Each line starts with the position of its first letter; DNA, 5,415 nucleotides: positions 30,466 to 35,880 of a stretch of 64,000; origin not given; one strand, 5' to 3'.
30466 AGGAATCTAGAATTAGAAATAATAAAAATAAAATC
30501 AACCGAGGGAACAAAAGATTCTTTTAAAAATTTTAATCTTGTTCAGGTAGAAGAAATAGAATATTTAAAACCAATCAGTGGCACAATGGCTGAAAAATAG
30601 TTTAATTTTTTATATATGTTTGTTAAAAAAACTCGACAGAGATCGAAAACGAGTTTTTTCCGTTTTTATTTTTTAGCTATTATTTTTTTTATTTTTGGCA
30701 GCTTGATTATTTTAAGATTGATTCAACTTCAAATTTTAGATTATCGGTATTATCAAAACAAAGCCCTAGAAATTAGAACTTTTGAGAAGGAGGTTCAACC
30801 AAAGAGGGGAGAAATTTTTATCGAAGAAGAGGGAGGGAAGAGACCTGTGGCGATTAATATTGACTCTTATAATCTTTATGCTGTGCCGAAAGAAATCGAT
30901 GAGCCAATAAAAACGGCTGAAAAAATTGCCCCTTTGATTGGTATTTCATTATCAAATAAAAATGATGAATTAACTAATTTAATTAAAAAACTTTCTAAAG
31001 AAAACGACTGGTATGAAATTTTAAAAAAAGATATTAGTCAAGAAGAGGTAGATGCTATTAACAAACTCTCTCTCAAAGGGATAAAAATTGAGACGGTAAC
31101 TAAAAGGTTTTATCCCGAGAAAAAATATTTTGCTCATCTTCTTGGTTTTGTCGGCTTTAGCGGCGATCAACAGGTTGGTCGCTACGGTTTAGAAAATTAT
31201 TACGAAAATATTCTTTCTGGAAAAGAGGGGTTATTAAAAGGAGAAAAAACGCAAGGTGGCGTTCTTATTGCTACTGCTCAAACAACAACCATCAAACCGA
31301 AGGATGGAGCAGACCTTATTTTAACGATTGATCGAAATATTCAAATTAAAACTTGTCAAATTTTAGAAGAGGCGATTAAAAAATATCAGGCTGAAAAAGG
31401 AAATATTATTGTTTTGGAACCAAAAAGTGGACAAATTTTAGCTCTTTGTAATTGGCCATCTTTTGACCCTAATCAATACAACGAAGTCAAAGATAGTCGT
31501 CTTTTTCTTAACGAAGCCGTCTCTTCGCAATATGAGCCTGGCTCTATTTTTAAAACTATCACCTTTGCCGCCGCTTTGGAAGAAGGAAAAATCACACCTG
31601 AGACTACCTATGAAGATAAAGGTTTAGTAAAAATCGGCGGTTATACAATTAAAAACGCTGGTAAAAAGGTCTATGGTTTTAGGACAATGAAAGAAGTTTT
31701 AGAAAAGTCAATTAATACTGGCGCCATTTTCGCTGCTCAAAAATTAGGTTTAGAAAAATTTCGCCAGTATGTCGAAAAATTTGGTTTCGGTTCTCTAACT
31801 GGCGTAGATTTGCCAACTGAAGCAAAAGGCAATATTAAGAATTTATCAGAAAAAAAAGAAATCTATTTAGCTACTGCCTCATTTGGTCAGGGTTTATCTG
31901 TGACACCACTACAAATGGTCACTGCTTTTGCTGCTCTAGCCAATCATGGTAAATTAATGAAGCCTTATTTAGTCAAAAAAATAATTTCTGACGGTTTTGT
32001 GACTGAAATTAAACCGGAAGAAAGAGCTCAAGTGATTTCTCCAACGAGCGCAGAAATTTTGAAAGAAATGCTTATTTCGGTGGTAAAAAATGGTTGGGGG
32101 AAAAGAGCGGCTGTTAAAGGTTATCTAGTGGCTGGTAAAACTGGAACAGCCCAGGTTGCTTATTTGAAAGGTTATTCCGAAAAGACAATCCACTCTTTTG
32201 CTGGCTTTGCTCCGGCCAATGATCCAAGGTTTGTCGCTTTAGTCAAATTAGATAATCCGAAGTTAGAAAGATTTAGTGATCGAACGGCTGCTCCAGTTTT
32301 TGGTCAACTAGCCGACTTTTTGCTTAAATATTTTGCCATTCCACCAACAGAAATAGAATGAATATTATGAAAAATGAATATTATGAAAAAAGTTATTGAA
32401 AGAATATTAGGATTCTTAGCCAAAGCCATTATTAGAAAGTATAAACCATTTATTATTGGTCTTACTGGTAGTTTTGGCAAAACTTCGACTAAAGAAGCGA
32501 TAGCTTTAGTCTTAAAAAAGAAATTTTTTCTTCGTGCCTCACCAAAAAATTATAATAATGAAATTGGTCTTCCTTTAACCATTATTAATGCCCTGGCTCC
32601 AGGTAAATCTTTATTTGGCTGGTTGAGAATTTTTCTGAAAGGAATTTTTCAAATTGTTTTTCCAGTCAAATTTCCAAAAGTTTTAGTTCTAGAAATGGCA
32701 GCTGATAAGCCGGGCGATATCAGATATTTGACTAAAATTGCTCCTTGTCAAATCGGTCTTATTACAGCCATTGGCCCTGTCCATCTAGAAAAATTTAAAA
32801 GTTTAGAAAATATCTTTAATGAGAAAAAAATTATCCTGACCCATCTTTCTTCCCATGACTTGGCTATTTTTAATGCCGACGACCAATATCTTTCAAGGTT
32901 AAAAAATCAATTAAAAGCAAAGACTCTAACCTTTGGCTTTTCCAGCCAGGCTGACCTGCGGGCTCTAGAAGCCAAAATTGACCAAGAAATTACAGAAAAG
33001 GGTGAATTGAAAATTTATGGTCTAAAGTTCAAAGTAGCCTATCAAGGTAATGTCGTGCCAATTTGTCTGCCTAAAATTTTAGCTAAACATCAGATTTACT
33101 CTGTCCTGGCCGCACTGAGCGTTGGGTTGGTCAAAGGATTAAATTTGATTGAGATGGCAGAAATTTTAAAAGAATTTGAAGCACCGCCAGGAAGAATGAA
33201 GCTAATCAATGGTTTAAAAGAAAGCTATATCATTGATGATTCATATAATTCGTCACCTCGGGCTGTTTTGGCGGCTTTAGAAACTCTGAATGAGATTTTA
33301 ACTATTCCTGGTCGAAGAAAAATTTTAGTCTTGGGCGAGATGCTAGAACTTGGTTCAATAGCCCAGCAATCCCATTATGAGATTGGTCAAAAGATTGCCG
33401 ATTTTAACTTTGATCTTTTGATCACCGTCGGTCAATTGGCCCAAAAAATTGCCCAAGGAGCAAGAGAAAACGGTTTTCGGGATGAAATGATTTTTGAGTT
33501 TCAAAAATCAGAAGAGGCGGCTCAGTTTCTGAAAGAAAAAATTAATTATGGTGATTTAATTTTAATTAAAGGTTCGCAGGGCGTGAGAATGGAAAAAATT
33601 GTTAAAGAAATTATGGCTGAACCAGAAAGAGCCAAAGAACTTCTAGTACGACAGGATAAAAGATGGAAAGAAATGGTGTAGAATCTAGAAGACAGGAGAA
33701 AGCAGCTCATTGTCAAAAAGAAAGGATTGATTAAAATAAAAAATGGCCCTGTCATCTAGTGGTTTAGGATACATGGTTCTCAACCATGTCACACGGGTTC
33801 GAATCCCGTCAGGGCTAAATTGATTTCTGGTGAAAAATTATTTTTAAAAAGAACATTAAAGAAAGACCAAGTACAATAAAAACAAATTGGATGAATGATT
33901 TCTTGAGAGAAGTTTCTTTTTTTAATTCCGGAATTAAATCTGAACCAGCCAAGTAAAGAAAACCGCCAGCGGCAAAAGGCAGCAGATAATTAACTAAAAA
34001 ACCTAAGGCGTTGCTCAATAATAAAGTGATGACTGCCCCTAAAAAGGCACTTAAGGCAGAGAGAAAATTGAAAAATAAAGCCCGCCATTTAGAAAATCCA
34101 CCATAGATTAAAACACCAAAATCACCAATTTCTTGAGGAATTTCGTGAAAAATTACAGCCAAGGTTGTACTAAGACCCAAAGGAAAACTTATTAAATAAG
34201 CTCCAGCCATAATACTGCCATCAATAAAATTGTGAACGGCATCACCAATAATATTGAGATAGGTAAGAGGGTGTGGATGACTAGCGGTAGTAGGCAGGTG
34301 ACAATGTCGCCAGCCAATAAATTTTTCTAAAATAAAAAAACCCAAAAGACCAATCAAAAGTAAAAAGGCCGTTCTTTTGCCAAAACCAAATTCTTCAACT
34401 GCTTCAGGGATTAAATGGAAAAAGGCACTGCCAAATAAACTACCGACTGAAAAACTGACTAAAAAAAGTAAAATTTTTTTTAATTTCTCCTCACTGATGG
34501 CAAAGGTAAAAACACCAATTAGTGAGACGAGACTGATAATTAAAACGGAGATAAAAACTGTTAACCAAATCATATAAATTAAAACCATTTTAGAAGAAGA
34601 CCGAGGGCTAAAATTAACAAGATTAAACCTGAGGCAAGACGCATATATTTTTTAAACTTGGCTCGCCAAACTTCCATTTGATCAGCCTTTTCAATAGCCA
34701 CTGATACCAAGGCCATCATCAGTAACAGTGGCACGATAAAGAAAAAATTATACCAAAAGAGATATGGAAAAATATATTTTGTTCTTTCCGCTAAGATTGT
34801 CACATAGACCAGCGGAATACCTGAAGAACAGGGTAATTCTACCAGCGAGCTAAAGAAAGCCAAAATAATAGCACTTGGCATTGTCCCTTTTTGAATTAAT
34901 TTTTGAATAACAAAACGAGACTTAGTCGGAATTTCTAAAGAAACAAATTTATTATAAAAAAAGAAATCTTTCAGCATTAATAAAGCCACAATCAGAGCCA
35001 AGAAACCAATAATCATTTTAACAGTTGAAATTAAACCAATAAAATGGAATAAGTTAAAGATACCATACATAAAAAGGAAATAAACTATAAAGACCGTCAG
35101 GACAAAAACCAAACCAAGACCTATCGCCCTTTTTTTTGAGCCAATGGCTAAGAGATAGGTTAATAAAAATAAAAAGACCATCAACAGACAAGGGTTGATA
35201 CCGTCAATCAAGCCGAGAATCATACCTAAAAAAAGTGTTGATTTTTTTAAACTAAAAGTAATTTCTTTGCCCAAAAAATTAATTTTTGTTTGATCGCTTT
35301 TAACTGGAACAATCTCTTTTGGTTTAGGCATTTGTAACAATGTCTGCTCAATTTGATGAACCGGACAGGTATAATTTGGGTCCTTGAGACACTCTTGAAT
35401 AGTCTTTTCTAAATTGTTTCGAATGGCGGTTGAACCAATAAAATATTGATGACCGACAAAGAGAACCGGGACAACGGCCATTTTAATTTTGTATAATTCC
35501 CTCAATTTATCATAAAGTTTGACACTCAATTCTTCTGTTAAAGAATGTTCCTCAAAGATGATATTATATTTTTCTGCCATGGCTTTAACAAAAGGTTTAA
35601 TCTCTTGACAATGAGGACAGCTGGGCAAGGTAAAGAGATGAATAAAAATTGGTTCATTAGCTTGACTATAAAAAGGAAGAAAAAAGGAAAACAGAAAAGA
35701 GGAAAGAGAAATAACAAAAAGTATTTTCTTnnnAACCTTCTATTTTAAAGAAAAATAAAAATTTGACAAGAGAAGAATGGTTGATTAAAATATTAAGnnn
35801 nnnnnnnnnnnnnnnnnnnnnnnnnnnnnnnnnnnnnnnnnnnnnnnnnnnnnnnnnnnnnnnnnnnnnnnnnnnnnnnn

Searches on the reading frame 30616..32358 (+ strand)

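Call 30: search_protein_families(library=pfam, proteins=[window:30616-32358:+], max_evalue=0.0001)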
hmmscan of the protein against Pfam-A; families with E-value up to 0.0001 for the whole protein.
window:30616-32358:+ (581 aa): 2 families
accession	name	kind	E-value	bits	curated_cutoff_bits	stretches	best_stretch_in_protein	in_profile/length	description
PF00905.27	Transpeptidase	-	1.3e-80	271.3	22.1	1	264-565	3-297/299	Penicillin binding protein transpeptidase domain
PF03717.20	PBP_dimer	-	3.6e-19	70.3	24.4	1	60-220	2-178/180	Penicillin-binding Protein dimerisation domain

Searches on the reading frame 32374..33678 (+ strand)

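Call 30: search_protein_families(library=pfam, proteins=[window:32374-33678:+], max_evalue=0.0001)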
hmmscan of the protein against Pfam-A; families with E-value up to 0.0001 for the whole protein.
window:32374-33678:+ (435 aa): 2 families
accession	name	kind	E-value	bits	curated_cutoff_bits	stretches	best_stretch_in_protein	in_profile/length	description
PF08245.18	Mur_ligase_M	-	8.6e-30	104.6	24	2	102-250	58-199/200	Mur ligase middle domain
PF02875.26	Mur_ligase_C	-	6.2e-18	66.3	28.4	1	273-401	1-126/127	Mur ligase, glutamate ligase domain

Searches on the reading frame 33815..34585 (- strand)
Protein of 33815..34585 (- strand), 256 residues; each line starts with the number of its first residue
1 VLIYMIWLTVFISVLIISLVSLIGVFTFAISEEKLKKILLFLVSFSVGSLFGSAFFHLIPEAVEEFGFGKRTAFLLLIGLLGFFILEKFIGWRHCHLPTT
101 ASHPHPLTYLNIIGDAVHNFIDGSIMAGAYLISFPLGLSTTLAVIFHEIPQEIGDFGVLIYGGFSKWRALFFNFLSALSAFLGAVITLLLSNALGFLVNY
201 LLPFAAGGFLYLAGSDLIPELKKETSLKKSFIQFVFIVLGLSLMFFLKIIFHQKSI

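Call 82: search_protein_families(library=pfam, proteins=[window:33815-34585:-], max_evalue=0.01)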
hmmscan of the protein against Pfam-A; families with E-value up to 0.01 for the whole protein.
window:33815-34585:- (256 aa): 1 family
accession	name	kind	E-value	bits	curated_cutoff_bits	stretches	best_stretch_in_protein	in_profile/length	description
PF02535.28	Zip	-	2.2e-43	149.1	35.1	2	107-247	177-322/323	ZIP Zinc transporter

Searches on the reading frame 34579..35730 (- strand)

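Call 82: search_protein_families(library=pfam, proteins=[window:34579-35730:-], max_evalue=0.01)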
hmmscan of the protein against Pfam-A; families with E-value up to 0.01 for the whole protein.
window:34579-35730:- (383 aa): 2 families
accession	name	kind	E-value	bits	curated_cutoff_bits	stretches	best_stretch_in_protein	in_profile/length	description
PF00462.30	Glutaredoxin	-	8.2e-05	23.2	22.9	1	32-96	3-59/60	Glutaredoxin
PF00085.26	Thioredoxin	-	0.0054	17.2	23.5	1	26-60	19-54/103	Thioredoxin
